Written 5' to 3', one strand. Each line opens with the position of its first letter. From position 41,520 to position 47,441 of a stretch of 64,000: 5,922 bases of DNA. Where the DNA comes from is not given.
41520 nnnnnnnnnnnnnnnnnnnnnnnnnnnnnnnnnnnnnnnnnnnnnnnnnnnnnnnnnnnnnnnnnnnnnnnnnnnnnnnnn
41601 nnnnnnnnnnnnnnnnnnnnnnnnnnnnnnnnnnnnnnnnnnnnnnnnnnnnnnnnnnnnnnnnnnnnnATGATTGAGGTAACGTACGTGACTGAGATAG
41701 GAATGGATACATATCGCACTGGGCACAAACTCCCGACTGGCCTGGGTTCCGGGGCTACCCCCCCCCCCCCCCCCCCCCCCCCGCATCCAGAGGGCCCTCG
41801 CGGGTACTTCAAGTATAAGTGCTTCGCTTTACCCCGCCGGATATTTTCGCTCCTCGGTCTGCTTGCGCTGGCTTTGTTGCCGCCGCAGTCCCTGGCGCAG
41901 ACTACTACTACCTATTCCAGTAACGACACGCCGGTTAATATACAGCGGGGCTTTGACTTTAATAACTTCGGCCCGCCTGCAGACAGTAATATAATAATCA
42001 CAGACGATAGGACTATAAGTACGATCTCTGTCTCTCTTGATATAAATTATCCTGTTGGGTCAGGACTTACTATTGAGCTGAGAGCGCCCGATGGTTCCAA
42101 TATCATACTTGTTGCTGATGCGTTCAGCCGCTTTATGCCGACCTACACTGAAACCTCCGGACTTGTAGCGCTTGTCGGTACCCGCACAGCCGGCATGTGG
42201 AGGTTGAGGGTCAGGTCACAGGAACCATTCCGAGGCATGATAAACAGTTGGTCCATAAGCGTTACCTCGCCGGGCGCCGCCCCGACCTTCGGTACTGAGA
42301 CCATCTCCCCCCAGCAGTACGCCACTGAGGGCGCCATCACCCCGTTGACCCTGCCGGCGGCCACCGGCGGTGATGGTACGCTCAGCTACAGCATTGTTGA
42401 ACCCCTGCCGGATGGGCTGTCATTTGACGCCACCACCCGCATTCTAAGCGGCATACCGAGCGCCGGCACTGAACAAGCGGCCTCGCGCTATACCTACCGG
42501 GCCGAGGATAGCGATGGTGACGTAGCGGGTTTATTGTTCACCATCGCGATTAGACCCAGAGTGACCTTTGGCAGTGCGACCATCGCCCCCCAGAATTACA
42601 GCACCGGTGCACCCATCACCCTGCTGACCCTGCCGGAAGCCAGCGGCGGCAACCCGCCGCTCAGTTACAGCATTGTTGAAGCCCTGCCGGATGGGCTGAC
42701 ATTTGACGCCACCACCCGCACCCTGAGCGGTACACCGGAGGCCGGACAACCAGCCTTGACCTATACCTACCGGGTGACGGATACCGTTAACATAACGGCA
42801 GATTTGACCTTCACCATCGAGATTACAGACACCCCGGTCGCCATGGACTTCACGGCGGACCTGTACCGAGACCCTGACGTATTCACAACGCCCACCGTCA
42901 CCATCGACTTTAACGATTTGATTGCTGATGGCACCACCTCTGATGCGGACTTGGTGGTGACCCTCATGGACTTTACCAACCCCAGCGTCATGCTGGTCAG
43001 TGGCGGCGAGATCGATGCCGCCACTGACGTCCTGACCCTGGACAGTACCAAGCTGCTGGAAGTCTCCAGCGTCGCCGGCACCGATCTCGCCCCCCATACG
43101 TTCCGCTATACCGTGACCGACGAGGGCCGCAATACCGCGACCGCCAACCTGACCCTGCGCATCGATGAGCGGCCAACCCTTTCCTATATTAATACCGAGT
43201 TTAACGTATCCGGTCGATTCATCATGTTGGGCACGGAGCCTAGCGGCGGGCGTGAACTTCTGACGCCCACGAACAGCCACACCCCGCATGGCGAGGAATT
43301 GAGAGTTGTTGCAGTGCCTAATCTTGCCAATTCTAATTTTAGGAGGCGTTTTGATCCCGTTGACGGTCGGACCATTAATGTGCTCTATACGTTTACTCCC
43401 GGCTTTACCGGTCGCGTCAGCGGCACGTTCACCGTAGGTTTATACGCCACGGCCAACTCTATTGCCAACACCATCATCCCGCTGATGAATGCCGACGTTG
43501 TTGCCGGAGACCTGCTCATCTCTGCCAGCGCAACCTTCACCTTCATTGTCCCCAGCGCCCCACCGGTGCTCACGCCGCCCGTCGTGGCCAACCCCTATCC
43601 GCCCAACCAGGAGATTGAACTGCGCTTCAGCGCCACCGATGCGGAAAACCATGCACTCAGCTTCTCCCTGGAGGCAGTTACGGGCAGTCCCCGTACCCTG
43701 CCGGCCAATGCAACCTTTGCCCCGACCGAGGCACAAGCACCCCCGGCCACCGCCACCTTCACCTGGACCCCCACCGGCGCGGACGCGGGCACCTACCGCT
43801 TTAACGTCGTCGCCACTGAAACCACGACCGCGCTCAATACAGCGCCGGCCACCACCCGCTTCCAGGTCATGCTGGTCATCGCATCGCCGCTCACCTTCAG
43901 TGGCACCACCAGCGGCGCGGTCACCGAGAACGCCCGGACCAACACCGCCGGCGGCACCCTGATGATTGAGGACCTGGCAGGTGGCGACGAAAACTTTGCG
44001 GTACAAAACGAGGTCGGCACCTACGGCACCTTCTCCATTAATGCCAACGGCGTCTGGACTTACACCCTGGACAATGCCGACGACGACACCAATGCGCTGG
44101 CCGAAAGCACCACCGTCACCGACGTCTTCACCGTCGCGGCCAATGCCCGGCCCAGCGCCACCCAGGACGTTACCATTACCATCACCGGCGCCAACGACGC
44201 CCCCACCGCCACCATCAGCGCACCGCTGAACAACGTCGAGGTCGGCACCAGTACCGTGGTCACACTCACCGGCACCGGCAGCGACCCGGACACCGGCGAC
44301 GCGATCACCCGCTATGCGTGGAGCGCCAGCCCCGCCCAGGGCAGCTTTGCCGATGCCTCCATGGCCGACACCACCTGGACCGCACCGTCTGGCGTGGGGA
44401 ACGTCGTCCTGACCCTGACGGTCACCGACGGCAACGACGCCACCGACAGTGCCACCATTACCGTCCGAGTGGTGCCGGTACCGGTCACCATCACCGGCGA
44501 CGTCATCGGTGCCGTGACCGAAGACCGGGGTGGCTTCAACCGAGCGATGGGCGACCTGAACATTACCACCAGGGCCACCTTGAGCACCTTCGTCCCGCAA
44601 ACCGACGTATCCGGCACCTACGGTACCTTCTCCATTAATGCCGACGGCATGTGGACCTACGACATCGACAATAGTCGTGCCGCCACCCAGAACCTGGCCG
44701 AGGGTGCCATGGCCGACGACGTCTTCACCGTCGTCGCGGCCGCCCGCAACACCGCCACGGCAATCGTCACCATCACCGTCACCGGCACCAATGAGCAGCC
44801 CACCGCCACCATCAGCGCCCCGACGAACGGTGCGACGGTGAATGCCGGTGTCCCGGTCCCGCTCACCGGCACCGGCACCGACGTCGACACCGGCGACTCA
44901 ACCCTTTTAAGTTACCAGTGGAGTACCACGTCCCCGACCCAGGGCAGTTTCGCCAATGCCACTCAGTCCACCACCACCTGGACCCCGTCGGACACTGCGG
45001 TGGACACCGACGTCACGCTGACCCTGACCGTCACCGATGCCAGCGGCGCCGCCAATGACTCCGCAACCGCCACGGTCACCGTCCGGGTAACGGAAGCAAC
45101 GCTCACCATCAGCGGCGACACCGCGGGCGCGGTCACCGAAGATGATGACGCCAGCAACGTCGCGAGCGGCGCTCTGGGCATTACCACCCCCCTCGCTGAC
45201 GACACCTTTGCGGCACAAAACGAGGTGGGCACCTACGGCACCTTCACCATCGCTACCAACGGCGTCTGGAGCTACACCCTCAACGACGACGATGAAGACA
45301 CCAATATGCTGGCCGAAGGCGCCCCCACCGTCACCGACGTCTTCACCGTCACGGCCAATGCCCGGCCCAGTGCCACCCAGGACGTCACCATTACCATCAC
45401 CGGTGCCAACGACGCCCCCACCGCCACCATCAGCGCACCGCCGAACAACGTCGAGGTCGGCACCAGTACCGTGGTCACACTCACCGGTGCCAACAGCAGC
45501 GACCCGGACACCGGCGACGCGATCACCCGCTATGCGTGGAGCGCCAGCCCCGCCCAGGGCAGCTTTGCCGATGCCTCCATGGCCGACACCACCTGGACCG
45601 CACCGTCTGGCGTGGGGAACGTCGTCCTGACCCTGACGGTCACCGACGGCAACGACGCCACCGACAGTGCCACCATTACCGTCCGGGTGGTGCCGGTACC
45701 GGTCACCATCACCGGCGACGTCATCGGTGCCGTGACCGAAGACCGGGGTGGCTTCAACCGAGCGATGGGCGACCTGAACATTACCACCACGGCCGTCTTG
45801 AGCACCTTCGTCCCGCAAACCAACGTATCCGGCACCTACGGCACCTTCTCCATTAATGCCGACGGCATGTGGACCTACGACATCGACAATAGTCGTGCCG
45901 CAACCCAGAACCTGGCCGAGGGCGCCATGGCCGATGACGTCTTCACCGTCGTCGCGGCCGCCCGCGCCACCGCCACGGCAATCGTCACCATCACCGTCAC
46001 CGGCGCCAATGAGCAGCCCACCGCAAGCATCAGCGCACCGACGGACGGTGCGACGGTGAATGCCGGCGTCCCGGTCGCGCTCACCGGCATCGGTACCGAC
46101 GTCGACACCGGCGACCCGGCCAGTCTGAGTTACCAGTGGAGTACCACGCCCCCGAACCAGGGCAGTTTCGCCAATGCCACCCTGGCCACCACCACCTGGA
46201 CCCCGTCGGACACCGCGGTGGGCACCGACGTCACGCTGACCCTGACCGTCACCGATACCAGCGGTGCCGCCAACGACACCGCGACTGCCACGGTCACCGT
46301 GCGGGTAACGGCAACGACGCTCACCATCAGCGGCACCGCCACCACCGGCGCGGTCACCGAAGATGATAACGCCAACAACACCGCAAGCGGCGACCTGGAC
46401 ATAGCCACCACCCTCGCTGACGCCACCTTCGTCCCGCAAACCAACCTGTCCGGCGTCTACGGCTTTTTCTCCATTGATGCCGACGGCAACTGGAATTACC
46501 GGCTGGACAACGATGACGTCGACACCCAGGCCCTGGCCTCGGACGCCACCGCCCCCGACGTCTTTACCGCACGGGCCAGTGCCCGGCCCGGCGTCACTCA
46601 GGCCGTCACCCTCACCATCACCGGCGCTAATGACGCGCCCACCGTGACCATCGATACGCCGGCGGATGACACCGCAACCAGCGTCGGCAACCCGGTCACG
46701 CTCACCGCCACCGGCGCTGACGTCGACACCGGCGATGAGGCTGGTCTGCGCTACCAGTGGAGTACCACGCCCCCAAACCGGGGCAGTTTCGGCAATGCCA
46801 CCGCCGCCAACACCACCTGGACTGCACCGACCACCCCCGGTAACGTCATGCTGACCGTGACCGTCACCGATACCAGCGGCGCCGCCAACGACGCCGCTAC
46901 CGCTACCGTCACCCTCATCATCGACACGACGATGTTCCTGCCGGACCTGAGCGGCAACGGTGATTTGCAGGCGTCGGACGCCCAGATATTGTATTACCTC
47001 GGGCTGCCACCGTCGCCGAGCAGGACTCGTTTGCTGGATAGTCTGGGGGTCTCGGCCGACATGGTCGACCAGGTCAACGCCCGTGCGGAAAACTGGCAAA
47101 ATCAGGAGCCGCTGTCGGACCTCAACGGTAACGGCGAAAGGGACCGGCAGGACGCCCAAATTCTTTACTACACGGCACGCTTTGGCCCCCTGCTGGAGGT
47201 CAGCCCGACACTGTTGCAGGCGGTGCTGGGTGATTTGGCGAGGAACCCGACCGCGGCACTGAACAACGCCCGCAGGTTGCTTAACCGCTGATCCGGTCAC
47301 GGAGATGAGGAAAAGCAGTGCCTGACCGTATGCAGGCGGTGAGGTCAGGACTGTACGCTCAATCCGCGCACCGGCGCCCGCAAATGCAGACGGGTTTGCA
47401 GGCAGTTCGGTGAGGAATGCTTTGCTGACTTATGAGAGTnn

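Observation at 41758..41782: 25-nt poly-C tract between the start codons and the signal peptide of the giant surface protein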

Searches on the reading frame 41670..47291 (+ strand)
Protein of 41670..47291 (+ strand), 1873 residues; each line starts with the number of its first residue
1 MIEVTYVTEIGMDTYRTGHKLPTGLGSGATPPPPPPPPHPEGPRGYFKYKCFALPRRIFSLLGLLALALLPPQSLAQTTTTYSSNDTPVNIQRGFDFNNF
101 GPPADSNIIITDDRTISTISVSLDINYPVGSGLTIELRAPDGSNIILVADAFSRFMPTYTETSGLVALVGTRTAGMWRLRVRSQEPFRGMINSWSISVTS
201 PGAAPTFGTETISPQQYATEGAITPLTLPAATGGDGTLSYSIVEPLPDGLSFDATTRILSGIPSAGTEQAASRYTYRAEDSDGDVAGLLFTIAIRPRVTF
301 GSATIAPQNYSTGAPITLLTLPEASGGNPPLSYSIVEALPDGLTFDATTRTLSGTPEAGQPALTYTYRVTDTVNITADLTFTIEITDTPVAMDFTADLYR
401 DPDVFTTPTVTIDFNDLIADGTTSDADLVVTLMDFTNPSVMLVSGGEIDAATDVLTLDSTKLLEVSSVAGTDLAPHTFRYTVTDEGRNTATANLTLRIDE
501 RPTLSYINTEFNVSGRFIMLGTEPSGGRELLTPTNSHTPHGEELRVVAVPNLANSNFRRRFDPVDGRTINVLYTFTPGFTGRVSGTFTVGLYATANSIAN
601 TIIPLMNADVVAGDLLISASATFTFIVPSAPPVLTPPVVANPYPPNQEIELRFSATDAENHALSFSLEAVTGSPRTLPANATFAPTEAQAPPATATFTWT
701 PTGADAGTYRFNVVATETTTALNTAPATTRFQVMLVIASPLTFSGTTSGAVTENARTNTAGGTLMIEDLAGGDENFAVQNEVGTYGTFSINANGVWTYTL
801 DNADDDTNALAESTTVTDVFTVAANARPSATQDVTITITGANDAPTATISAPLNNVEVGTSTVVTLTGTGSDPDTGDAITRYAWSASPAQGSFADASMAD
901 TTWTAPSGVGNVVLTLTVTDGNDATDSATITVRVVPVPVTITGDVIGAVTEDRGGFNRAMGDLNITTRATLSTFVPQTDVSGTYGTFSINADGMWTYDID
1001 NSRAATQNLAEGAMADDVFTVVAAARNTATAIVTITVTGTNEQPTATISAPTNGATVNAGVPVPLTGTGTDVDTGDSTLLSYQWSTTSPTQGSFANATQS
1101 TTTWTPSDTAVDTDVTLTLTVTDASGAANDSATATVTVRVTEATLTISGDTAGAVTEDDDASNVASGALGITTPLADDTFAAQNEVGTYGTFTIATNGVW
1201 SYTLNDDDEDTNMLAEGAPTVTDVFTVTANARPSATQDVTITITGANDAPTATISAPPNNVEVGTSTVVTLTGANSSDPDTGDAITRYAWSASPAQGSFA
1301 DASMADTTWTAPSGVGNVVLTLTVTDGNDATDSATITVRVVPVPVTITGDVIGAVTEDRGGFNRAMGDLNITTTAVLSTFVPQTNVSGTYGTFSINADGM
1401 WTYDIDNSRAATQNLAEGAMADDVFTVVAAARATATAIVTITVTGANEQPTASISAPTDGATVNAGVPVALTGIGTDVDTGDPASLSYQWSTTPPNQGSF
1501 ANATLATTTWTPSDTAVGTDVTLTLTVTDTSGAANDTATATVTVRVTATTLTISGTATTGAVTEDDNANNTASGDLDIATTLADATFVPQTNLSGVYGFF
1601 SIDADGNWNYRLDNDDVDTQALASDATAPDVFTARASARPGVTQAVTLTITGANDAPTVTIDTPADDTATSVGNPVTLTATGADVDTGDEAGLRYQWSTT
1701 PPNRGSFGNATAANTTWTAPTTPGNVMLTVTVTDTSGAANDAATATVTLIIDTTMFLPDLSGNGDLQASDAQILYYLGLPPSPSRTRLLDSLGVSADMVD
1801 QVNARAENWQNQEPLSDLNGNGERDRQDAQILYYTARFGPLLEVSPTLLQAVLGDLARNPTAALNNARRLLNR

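Call 6: search_protein_families(library=pfam, proteins=[window:41670-47291:+])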
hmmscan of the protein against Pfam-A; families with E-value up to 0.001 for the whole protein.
window:41670-47291:+ (1873 aa): 6 families
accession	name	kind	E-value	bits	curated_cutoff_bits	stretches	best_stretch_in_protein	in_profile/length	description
PF22352.2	K319L-like_PKD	-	6.9e-36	122.6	27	5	855-934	4-84/84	K319L-like, PKD domain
PF17963.7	Big_9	-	3.9e-34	117.8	23.6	3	1247-1338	1-88/89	Bacterial Ig domain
PF17803.7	Cadherin_4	-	4.9e-18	65.9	25.1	2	833-904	2-70/71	Bacterial cadherin-like domain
PF05345.18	He_PIG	-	1.4e-14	54.7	24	2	312-386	15-96/96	Putative Ig domain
PF01483.27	P_proprotein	-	8.5e-09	35.8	21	1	117-197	2-85/86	Proprotein convertase P-domain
PF11138.13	DUF2911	-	2e-08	34.6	27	0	1186-1246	65-125/145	Protein of unknown function (DUF2911)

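Call 9: find_encoding_contigs(protein=window:41670-47291:+, flank=3000, max_places=10)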
Protein window:41670-47291:+ (1873 aa): no gene with exactly this product is on record in the collection.

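Call 40: search_protein_families(library=ncbifam, proteins=[window:41670-47291:+], max_evalue=0.01)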
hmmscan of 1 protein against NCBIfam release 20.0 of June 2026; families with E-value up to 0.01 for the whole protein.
window:41670-47291:+ (1873 aa): 4 families
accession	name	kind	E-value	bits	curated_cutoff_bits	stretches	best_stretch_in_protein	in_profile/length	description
TIGR01965.1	VCBS_repeat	domain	7.7e-84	276.2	15.5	5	762-847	2-86/99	VCBS domain-containing protein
NF038112.1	myxo_dep_M36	subfamily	3.4e-45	153.8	1500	3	799-1144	1238-1569/1604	myxosortase-dependent M36 family metallopeptidase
NF012211.1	tand_rpt_95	domain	9.3e-13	48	90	4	1274-1343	17-87/98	tandem-95 repeat protein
NF045619.1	adhes_GNV_Cterm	subfamily_domain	3.8e-09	36.3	180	0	705-932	70-268/458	BapA/Bap/LapF family large adhesin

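Call 42: find_encoding_contigs(protein=window:41703-47291:+, flank=3000, max_places=10)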
Protein window:41703-47291:+ (1862 aa): no gene with exactly this product is on record in the collection.

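Call 44: find_encoding_contigs(protein=window:41688-47288:+, flank=3000, max_places=10)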
Protein seq(1867 aa) (1867 aa): no gene with exactly this product is on record in the collection.

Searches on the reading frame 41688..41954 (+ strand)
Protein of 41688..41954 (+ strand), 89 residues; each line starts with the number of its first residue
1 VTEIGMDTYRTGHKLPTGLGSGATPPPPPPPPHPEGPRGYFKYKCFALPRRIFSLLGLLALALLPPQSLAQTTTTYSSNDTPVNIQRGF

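Call 61: search_protein_families(library=pfam, proteins=[window:41688-41954:+], max_evalue=10)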
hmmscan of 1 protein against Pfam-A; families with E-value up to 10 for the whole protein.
seq(89 aa): 0 families

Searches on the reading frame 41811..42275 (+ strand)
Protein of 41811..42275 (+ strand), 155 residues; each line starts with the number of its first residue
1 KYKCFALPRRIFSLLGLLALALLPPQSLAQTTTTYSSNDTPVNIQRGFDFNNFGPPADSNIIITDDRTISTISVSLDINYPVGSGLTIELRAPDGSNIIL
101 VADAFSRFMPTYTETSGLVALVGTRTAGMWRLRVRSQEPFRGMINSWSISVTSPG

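Call 69: search_protein_representatives(protein=window:41811-42275:+)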
Query: 155 residues. Proteins with E-value up to 0.001 (for the whole library): 301; up to 1e-10: 46; up to 1e-30: 3. The best 150 are listed.
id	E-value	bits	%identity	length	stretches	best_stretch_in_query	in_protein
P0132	2.6e-94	329.1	100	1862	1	1-155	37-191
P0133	1.7e-55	203.1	34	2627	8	50-151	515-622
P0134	6.8e-40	152.5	38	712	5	58-151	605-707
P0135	1.6e-30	122.1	37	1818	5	58-151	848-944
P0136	4.9e-30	120.5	29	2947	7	59-151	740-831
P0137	1.3e-28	115.9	28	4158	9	60-151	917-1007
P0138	3.3e-24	101.6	27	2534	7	60-153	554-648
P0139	6.8e-23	97.3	27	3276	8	61-152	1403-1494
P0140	6.6e-22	94.1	32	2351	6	61-151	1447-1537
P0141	4.9e-21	91.3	38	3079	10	58-103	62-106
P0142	1.0e-20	90.2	31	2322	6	59-153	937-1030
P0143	2.7e-19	85.6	25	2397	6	57-152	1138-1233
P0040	3.4e-18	82.1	47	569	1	2-153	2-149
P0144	5.3e-18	81.4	27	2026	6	54-152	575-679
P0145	3.9e-17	78.6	25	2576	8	59-152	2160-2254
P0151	4.4e-15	72.0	42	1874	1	15-154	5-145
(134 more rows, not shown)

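Call 71: find_encoding_contigs(protein=P0151, flank=8000, max_places=8)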
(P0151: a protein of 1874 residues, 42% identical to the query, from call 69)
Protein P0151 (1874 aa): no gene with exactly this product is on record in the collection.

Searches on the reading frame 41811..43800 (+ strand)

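Call 18: find_related_loci(query=A1, collection=genome_contigs, flank=6000)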
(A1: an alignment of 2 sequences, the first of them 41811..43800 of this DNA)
Query A1 (663 aa) in genome_contigs; peptide patterns used: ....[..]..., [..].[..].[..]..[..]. (x = any residue, [..] = any of these).
161 stretches matched a pattern, but none encodes a relative of the query by tblastn (E <= 1e-3).

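Call 22: find_related_loci(query=A1, collection=metagenome_contigs, flank=3000)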
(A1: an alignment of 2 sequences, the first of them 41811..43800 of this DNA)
Query A1 (663 aa) in metagenome_contigs; peptide patterns used: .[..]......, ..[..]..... (x = any residue, [..] = any of these).
159 stretches matched a pattern; 2 encode a relative of the query (tblastn E <= 1e-3); 2 distinct loci.
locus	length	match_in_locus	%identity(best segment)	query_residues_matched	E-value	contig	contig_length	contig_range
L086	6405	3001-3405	27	56-165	2e-6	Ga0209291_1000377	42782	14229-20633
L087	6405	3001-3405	27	56-165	2e-6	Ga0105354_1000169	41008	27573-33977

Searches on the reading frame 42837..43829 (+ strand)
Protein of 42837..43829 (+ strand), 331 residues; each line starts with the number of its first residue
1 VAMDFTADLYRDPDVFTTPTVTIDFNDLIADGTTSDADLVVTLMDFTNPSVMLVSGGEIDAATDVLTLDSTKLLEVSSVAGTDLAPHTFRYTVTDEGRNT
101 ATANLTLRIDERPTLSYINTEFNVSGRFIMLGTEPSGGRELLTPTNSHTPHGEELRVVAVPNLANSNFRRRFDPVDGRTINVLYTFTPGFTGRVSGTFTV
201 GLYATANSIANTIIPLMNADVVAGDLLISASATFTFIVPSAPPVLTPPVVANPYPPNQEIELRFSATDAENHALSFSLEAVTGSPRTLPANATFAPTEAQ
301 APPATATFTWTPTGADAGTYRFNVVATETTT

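Call 41: search_protein_families(library=pfam, proteins=[window:42837-43829:+], max_evalue=1)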
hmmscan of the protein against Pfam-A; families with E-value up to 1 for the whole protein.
seq(331 aa): 3 families
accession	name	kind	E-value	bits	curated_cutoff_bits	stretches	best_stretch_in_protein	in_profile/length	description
PF05345.18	He_PIG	-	0.00041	21.2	24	1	247-330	1-83/96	Putative Ig domain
PF17963.7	Big_9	-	0.0021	19.4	23.6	1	19-107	15-88/89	Bacterial Ig domain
PF22352.2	K319L-like_PKD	-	0.015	15.7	27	0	69-107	47-82/84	K319L-like, PKD domain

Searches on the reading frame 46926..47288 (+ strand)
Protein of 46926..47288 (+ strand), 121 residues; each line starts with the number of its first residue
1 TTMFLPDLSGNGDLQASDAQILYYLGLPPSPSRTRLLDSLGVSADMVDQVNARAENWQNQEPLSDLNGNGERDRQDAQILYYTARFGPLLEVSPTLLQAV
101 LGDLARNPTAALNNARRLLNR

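Call 41: search_protein_families(library=pfam, proteins=[window:46926-47288:+], max_evalue=1)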
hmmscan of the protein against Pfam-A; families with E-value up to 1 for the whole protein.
seq(121 aa): 1 family
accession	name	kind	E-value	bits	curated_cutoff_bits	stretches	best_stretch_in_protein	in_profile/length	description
PF00404.24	Dockerin_1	-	0.016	15.8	22.9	1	54-80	26-52/57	Dockerin type I domain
